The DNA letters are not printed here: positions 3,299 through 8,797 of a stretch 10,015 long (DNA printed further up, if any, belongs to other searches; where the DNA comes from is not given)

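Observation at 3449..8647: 1732-aa orphan surface protein with signal peptide and C-terminal anchor fills over half the window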

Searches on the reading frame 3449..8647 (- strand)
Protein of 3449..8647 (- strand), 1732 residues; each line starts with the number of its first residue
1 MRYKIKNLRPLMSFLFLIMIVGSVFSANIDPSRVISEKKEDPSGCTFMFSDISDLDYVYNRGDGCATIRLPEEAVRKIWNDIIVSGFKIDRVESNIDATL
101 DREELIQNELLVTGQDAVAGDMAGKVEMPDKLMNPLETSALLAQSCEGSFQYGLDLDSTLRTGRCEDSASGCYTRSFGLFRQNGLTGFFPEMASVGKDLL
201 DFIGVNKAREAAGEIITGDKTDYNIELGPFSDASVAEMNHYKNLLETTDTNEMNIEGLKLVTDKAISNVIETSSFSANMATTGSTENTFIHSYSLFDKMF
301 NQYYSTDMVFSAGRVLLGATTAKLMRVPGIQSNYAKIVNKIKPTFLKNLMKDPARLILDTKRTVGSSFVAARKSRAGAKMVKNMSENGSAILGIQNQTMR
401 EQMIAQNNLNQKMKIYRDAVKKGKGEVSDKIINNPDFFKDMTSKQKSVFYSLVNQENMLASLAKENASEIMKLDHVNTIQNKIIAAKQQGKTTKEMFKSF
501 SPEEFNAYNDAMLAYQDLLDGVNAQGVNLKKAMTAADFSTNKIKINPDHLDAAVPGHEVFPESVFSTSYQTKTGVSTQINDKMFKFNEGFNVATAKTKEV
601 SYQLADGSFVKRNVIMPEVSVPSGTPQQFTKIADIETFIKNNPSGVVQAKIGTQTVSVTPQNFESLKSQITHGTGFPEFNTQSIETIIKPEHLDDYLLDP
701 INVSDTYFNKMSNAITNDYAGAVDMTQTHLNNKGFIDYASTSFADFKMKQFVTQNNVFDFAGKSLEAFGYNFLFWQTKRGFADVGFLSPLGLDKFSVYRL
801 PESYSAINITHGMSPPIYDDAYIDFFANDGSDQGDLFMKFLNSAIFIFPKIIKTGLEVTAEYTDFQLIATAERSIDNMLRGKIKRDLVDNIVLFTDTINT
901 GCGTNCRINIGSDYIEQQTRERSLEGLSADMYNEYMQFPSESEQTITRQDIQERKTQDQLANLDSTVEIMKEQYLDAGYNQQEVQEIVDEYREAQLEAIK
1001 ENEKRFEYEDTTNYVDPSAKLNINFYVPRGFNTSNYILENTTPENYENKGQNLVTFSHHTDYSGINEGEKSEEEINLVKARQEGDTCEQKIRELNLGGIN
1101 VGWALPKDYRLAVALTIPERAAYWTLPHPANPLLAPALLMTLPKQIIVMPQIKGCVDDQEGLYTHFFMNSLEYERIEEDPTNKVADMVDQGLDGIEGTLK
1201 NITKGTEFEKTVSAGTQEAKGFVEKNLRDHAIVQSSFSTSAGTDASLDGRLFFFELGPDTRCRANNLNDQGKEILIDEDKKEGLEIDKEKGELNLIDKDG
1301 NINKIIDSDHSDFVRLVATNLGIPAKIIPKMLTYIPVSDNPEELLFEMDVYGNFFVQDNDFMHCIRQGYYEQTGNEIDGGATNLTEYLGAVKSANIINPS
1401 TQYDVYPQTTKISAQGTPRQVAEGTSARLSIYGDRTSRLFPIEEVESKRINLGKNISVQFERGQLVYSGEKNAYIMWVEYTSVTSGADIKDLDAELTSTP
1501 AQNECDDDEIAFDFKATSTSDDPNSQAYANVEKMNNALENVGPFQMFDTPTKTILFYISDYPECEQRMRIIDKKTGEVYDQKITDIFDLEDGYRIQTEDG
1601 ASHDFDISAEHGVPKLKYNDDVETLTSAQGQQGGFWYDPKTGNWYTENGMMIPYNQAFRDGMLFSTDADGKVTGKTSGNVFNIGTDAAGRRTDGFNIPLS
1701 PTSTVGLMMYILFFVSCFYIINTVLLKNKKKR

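Call 7: search_protein_families(library=pfam, proteins=[window:3449-8647:-], max_evalue=0.1)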
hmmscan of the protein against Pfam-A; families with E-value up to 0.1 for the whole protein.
window:3449-8647:- (1732 aa): 1 family
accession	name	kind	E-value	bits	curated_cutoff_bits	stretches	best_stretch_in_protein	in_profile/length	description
PF21399.2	TERT_C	-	0.0045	17.7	27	1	428-489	55-116/130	Telomerase reverse transcriptase, C-terminal extension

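Call 8: search_solved_structures(query=window:3449-8647:-, max_evalue=1)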
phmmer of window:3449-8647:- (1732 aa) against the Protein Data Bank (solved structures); distinct sequences matched with E-value up to 1: 0.

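Call 9: find_homologous_proteins(query=window:3449-8647:-, max_evalue=0.001)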
Query window:3449-8647:- (1732 aa): 6 proteins with E <= 0.001 among 8000 candidates.
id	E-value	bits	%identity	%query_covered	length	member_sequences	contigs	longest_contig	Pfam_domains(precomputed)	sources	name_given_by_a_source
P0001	0.0e+0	3937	100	100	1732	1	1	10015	-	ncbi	-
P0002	0.0e+0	2486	64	100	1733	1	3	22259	-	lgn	-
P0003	0.0e+0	2335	61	99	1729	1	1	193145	-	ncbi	-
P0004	0.0e+0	2218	58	99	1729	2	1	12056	-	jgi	jgi:hypothetical protein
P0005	0.0e+0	1388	41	99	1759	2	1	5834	-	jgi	jgi:hypothetical protein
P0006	0.0e+0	1113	37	99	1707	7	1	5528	-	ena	-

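Call 11: find_encoding_contigs(protein=P0003, flank=10000, max_places=3)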
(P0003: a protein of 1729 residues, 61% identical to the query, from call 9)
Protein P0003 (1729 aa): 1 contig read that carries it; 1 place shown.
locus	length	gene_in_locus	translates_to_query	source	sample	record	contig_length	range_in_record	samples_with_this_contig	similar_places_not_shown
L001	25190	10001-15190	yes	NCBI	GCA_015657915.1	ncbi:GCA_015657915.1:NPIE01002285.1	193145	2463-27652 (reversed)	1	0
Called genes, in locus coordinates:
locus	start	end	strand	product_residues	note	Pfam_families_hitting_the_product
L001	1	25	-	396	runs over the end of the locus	PF01996:F420_ligase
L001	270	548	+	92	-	-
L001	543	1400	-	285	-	PF01261:AP_endonuc_2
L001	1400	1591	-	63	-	PF13187:Fer4_9 (faint), PF12797:Fer4_2 (weak), PF12837:Fer4_6 (weak), PF13237:Fer4_10 (weak), PF14697:Fer4_21 (faint), PF00037:Fer4 (weak), PF13459:Fer4_15 (weak), PF13370:Fer4_13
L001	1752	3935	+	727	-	-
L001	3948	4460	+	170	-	-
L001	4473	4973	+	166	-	-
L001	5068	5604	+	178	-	-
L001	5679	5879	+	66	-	-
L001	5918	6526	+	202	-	-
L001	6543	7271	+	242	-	-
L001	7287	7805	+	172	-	-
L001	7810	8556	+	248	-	-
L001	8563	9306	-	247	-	-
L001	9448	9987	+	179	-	-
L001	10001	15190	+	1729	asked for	-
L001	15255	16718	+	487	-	PF01336:tRNA_anti-codon, PF00152:tRNA-synt_2, PF01409:tRNA-synt_2d (faint)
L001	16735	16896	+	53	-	-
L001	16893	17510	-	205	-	-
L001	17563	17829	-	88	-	-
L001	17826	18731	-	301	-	-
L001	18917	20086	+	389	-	PF00860:Xan_ur_permease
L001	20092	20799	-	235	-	PF08713:DNA_alkylation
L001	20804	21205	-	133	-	-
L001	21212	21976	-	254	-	-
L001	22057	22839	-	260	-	-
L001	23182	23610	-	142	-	PF10869:DUF2666 (weak)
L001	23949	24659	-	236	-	-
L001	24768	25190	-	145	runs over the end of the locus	-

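Call 12: find_encoding_contigs(protein=P0002, flank=10000, max_places=3)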
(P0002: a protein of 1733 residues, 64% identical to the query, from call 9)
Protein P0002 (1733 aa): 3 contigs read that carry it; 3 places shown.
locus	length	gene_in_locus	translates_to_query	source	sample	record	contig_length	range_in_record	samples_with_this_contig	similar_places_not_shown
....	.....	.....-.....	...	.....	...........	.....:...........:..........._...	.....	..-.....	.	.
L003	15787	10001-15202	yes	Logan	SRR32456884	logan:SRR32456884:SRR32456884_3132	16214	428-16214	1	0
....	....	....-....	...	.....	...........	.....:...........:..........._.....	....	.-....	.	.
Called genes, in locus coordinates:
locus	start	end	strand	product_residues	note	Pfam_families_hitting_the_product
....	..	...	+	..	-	-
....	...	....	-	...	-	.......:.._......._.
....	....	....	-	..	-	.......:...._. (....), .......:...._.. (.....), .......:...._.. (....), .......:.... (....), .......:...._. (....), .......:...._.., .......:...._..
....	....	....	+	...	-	-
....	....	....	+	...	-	-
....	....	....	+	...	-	-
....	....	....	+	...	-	-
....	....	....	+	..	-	-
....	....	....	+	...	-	-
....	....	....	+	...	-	-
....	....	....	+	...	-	-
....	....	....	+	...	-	-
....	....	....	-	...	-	-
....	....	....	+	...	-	-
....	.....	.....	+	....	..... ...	-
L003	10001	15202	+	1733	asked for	-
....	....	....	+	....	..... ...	-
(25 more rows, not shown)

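Call 15: search_protein_families(library=ncbifam, proteins=[window:3449-8647:-, L001:1752-3935:+, L001:3948-4460:+, L001:5068-5604:+, L001:5918-6526:+, L001:6543-7271:+, L001:7287-7805:+, L001:7810-8556:+], max_evalue=1)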
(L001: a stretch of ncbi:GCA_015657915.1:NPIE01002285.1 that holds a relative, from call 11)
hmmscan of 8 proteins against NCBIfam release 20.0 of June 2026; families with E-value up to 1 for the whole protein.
window:3449-8647:- (1732 aa): 0 families

L001:1752-3935:+ (727 aa): 0 families

L001:3948-4460:+ (170 aa): 2 families
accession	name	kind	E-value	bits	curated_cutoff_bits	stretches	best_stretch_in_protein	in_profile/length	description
TIGR00894.1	2A0114euk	subfamily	0.059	11.9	626.45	1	4-69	7-73/465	Na(+)-dependent inorganic phosphate cotransporter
NF011365.0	PRK14784.1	equivalog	0.061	13.4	181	1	3-41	46-84/160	lipoprotein signal peptidase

L001:5068-5604:+ (178 aa): 1 family
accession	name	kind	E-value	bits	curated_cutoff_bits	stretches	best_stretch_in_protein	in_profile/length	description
NF045514.1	glycotran_HepC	equivalog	0.061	12.6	140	1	11-82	107-175/220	heterocyst development glycosyltransferase HepC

L001:5918-6526:+ (202 aa): 0 families

L001:6543-7271:+ (242 aa): 2 families
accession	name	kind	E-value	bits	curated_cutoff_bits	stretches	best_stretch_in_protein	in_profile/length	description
NF041581.1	SosA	equivalog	0.084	13.1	60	1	1-41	1-42/77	DNA damage-induced cell division inhibitor SosA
TIGR03024.1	arch_PEF_CTERM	domain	0.96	9.8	23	0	12-27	8-23/25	PEF-CTERM sorting domain-containing protein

L001:7287-7805:+ (172 aa): 0 families

L001:7810-8556:+ (248 aa): 0 families

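Call 16: search_protein_families(library=pfam, proteins=[L001:1752-3935:+, L001:3948-4460:+, L001:4464-4973:+, L001:5068-5604:+, L001:5670-5879:+, L001:5918-6526:+, L001:6543-7271:+, L001:7287-7805:+, L001:7810-8556:+, L001:8563-9306:-], max_evalue=1)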
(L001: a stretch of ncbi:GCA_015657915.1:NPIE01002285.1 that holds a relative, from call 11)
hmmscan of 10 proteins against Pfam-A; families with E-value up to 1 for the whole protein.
L001:1752-3935:+ (727 aa): 2 families
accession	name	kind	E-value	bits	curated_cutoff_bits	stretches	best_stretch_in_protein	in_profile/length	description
PF00482.28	T2SSF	-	0.0017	18.7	25.2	1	174-297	12-125/125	Type II secretion system (T2SS), protein F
PF08495.15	FIST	-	0.24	11.7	23.2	0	624-677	12-65/189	FIST N domain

L001:3948-4460:+ (170 aa): 1 family
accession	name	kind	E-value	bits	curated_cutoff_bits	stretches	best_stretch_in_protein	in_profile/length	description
PF12805.13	FUSC-like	-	0.16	11.5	22.1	1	13-44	20-51/284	FUSC-like inner membrane protein yccS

L001:4464-4973:+ (169 aa): 0 families

L001:5068-5604:+ (178 aa): 1 family
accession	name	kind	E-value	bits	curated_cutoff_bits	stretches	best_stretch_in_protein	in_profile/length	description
PF00313.28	CSD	-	0.065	13.6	27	1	44-82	14-54/66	'Cold-shock' DNA-binding domain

L001:5670-5879:+ (69 aa): 2 families
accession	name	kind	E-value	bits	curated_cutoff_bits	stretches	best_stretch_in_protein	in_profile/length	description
PF04964.19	Flp_Fap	-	0.0045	17.2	32.2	1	29-53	15-38/46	Flp/Fap pilin component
PF20456.3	DUF6709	-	0.0079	15.6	27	1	22-66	10-55/339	Family of unknown function (DUF6709)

L001:5918-6526:+ (202 aa): 1 family
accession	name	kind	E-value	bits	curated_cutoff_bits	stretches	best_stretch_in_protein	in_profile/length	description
PF19629.4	DUF6133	-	0.064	13.8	27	1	14-39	20-44/65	Family of unknown function (DUF6133)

L001:6543-7271:+ (242 aa): 0 families

L001:7287-7805:+ (172 aa): 0 families

L001:7810-8556:+ (248 aa): 0 families

L001:8563-9306:- (247 aa): 1 family
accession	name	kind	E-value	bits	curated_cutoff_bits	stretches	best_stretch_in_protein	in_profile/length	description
PF16766.10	CID_GANP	-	0.22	12.4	26.7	1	133-186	9-63/71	Binding region of GANP to ENY2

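Call 18: find_homologous_proteins(query=A1, max_evalue=0.01)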
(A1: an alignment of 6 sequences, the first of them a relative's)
Query A1 (6 sequences) (1732 aa, profile of the alignment): 6 proteins with E <= 0.01 among 8000 candidates.
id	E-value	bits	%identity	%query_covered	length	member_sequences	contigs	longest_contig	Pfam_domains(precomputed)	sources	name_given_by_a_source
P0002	0.0e+0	3078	64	100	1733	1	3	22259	-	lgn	-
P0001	0.0e+0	3072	100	100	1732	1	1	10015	-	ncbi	-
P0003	0.0e+0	3024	61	99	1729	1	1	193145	-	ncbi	-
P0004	0.0e+0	2976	58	99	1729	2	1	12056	-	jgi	jgi:hypothetical protein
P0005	0.0e+0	2742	41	99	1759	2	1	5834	-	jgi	jgi:hypothetical protein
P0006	0.0e+0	2504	37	99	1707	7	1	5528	-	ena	-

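Call 19: find_encoding_contigs(protein=P0004, flank=10000, max_places=2)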
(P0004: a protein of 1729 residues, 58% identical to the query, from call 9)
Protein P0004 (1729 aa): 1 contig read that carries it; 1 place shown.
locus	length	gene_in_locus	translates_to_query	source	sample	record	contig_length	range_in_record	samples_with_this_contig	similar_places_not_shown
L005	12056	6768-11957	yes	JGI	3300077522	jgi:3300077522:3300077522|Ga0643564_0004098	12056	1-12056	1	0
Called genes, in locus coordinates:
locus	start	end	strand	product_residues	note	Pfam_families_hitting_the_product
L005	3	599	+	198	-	?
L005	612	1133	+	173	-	-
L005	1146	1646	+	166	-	-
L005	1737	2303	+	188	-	-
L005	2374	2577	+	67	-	-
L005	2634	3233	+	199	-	-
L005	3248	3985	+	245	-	-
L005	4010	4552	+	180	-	-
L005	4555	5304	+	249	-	-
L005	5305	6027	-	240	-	-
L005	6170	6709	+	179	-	-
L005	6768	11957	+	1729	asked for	-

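Call 20: find_encoding_contigs(protein=P0005, flank=10000, max_places=2)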
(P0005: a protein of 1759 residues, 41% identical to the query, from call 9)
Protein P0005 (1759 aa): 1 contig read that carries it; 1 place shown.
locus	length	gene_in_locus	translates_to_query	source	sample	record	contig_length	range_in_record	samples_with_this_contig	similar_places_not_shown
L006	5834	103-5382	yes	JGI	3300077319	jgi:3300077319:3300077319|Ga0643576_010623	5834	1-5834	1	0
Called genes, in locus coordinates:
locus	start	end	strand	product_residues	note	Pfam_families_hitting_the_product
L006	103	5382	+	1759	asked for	-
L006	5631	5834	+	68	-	?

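Call 21: find_encoding_contigs(protein=P0006, flank=10000, max_places=2)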
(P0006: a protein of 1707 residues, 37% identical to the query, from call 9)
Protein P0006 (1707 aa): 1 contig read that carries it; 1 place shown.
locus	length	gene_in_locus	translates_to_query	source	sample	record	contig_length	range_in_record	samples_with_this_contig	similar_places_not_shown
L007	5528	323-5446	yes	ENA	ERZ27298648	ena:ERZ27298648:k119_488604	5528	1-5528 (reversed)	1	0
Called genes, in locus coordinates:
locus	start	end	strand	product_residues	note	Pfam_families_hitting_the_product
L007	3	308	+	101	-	?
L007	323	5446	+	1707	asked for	-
